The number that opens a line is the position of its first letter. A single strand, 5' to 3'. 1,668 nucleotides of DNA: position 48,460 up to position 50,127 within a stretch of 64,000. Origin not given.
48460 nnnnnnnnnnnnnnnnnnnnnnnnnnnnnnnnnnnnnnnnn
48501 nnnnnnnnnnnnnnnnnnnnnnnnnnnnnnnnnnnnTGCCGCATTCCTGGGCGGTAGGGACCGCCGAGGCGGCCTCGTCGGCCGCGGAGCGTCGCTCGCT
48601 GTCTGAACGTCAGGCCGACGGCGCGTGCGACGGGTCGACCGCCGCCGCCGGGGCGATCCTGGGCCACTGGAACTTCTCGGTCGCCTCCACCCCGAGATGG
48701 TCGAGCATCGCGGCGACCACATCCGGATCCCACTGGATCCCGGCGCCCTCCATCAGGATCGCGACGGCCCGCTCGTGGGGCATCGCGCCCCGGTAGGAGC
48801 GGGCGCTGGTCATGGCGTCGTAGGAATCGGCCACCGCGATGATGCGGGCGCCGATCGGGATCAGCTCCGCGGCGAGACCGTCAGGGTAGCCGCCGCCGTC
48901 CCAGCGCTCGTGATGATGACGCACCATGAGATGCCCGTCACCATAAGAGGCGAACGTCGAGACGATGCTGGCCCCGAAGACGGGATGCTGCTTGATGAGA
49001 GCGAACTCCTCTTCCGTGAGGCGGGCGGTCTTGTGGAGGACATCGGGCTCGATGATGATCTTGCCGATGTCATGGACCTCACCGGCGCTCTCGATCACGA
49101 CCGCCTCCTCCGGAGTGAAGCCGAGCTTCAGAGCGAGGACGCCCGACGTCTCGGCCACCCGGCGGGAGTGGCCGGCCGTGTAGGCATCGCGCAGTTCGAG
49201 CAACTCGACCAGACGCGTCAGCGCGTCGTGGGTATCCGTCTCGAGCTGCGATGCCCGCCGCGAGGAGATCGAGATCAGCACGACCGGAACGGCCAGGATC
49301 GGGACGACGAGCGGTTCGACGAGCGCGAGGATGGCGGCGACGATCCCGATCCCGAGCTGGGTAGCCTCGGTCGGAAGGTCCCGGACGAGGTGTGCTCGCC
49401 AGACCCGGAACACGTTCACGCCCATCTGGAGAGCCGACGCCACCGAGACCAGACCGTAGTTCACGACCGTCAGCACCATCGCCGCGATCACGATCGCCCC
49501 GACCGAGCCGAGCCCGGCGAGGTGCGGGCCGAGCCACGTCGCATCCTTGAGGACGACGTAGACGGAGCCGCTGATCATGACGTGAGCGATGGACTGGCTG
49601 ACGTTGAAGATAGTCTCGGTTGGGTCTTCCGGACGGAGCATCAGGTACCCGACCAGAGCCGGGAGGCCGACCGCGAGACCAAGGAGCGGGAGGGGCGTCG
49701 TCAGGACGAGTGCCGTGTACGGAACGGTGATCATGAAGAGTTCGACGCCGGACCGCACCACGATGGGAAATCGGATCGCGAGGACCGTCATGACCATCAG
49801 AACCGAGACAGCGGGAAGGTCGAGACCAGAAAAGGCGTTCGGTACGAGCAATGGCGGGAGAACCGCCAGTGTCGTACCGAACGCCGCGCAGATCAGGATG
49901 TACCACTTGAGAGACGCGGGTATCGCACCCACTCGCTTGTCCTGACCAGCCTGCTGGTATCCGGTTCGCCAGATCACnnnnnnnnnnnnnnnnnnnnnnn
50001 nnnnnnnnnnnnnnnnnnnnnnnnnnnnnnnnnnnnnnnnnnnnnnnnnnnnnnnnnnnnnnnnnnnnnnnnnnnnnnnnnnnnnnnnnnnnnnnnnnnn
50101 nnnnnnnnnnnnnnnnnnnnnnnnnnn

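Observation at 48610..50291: Secreted CxxC mini-peptide gene directly upstream of a multi-TM HD-GYP phosphodiesterase: candidate peptide to c-di-GMP signalling pair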

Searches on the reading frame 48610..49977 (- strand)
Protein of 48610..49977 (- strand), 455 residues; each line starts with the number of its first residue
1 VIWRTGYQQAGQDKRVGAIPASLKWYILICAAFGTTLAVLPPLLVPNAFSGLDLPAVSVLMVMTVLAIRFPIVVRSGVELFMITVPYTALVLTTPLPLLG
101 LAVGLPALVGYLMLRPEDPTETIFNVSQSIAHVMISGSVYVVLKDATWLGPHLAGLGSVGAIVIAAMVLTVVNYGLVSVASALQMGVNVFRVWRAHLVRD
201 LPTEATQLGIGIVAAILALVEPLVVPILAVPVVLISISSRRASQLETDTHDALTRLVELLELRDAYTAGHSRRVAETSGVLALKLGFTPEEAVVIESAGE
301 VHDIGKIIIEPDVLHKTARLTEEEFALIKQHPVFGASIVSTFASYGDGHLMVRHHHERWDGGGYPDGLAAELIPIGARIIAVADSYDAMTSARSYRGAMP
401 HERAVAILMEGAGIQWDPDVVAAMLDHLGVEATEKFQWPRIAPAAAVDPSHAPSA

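Call 3: search_protein_families(library=pfam, proteins=[window:48610-49977:-], max_evalue=0.1)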
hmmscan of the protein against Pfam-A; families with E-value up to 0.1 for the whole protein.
window:48610-49977:- (455 aa): 2 families
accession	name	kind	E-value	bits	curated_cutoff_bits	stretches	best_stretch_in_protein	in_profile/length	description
PF13487.12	HD_5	-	8.5e-34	117.2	27.2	1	257-420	4-170/170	HD domain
PF01966.28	HD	-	5.5e-17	62.6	22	1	268-389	2-116/116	HD domain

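Call 4: search_protein_families(library=ncbifam, proteins=[window:48610-49977:-], max_evalue=0.1)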
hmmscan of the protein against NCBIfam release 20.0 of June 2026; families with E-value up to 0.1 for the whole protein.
window:48610-49977:- (455 aa): 5 families
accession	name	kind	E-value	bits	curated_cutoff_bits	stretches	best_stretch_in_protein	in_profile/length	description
NF053512.1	nitric_RR_NosR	exception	9.7e-38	130.3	400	1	244-432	169-358/422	response regulator c-di-GMP phosphodiesterase, NosR family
TIGR02621.3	cas3_GSU0051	exception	0.0042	15.9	400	1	268-306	672-710/854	type I-G CRISPR-associated helicase/endonuclease Cas3g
TIGR00277.1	HDIG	domain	0.012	15.4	27.6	1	268-356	6-82/84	HDIG domain-containing metalloprotein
NF000997.0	PRK00106.1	equivalog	0.017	13.6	937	1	249-340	330-420/535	ribonuclease Y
TIGR03319.1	RNase_Y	equivalog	0.036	12.6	454.35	1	249-308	309-368/514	ribonuclease Y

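Call 40: search_protein_families(library=pfam, alignment_id=A5, max_evalue=0.001)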
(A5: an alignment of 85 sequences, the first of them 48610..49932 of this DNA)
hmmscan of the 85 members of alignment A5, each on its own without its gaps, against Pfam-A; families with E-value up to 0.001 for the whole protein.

A. member 1, window:48610-49932:- (440 aa): 2 families
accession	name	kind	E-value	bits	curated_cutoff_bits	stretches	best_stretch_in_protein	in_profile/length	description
PF13487.12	HD_5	-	8e-34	117.3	27.2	1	242-405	4-170/170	HD domain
PF01966.28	HD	-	5.1e-17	62.7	22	1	253-374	2-116/116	HD domain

B. families by the number of members that match (of 85 scanned): 30 families (the first 25 are shown)
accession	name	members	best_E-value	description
PF01966.28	HD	41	1.2e-26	HD domain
PF13487.12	HD_5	39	3e-47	HD domain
PF20972.2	MASE9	27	5.8e-08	MASE9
PF00990.26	GGDEF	24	3.7e-52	Diguanylate cyclase, GGDEF domain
PF02518.31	HATPase_c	16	5.6e-34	Histidine kinase-, DNA gyrase B-, and HSP90-like ATPase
PF00512.31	HisKA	16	4e-22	His Kinase A (phospho-acceptor) domain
PF00563.25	EAL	14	3.7e-80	EAL domain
PF00989.32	PAS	9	4.5e-18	PAS fold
PF08448.16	PAS_4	9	7.5e-17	PAS fold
PF13581.12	HATPase_c_2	7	9.1e-07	Histidine kinase-like ATPase domain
PF08447.18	PAS_3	5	1.9e-19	PAS fold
PF13188.13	PAS_8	5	2e-12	PAS domain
PF13426.13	PAS_9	4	2.2e-21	PAS domain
PF01590.32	GAF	3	1.2e-08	GAF domain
PF13185.12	GAF_2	3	2.8e-08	GAF domain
PF07155.17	ECF-ribofla_trS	3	2.1e-06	ECF-type riboflavin transporter, S component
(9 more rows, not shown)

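Call 63: predict_structure(alignment_id=A7)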
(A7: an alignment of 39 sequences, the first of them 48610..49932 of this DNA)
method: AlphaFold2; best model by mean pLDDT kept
length: 440 residues; sequences in the alignment: 39
mean_pLDDT: 92.1   pTM: 0.80
mean pLDDT of the five models: 92.1, 90.9, 90.9, 90.5, 88.6
residues with pLDDT >= 90: 363; 70-90: 50; 50-70: 17; < 50: 10
segments of 3 or more residues with pLDDT < 50: 431-434, 436-440
pLDDT, mean of each block of 10 residues (from residue 1): 87 98 96 87 97 92 90 98 97 97 95 98 98 97 98 97 95 94 93 97 96 91 90 92 88 91 97 93 97 93 93 97 93 96 98 98 98 90 94 96 97 78 54 44
secondary structure, 60 per line:
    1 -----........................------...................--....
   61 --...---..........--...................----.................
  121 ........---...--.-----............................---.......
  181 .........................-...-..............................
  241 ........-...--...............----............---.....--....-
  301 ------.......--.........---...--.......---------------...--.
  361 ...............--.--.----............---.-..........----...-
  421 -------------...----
elements in order: H6-29 H36-54 E57-60 E63-65 H69-78 H81-99 H104-128 H144-170 H174-205 H211-248 H255-269 H274-285 H289-293 H296-299 H307-313 H316-324 H333-339 H360-375 H386-396 H403-412

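Call 67: fold_search(model_id=the predicted structure, library=pdb)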
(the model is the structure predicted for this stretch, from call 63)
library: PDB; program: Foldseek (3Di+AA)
matches with E <= 10: 209; with E <= 0.001: 15
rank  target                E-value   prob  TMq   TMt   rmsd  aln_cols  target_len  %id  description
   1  4r8z_B                1.8e-09  1.00  0.40  0.78   2.6       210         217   31  Crystal Structure of PA4781 HD-GYP domain from Pseudomonas aeruginosa at 2.2A resolution showing a bi-metallic Ni ion  (released 2015-03-04)
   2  4mcw_A                3.1e-09  1.00  0.40  0.48   3.6       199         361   30  Crystal structure of a HD-GYP domain (a cyclic-di-GMP phosphodiesterase) containing a tri-nuclear metal centre (released 2014-02-19)
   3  4r8z_A                4.5e-09  1.00  0.40  0.78   2.0       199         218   32  Crystal Structure of PA4781 HD-GYP domain from Pseudomonas aeruginosa at 2.2A resolution showing a bi-metallic Ni ion  (released 2015-03-04)
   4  9rbz_A                4.8e-09  1.00  0.39  0.80   4.1       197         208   29  DvhD, HD-GYP domain, c-di-GMP-bound (released 2026-03-04)
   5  4mcw_B                5.9e-09  1.00  0.40  0.48   3.5       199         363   30  Crystal structure of a HD-GYP domain (a cyclic-di-GMP phosphodiesterase) containing a tri-nuclear metal centre (released 2014-02-19)
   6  9rbz_B                7.6e-09  1.00  0.39  0.80   3.0       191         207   29  DvhD, HD-GYP domain, c-di-GMP-bound (released 2026-03-04)
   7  9rbz_D                1.0e-08  1.00  0.39  0.81   4.1       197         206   29  DvhD, HD-GYP domain, c-di-GMP-bound (released 2026-03-04)
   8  9rbz_C                1.5e-08  1.00  0.39  0.81   3.0       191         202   29  DvhD, HD-GYP domain, c-di-GMP-bound (released 2026-03-04)
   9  9rc0                  1.1e-05  1.00  0.36  0.52   2.7       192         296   24  DvhD, PAS/HD-GYP domains (released 2026-03-04)
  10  5z7c                  2.9e-05  1.00  0.29  0.31  20.6       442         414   18  crystal structure of cyclic GMP-AMP specifc phosphodiesterases in V.cholerae (V-cGAP3) (released 2019-01-02)
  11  3tm8_B                2.4e-04  1.00  0.32  0.44   3.5       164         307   23  Bd1817, a HDG"Y"P protein from Bdellovibrio bacteriovorus (released 2011-10-19)
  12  3tm8_A                2.4e-04  1.00  0.32  0.44   3.5       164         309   23  Bd1817, a HDG"Y"P protein from Bdellovibrio bacteriovorus (released 2011-10-19)
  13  3tmc_A                3.4e-04  1.00  0.32  0.44   3.4       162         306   23  Bd1817, a HDG"Y"P protein from Bdellovibrio bacteriovorus (released 2011-10-19)
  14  3tmb_B                4.7e-04  1.00  0.31  0.43   3.1       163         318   23  Bd1817, a HDG"Y"P protein from Bdellovibrio bacteriovorus (released 2011-10-19)
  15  3tmd                  7.0e-04  1.00  0.33  0.46   7.0       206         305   20  Bd1817, a HDG"Y"P protein from Bdellovibrio bacteriovorus (released 2011-10-19)
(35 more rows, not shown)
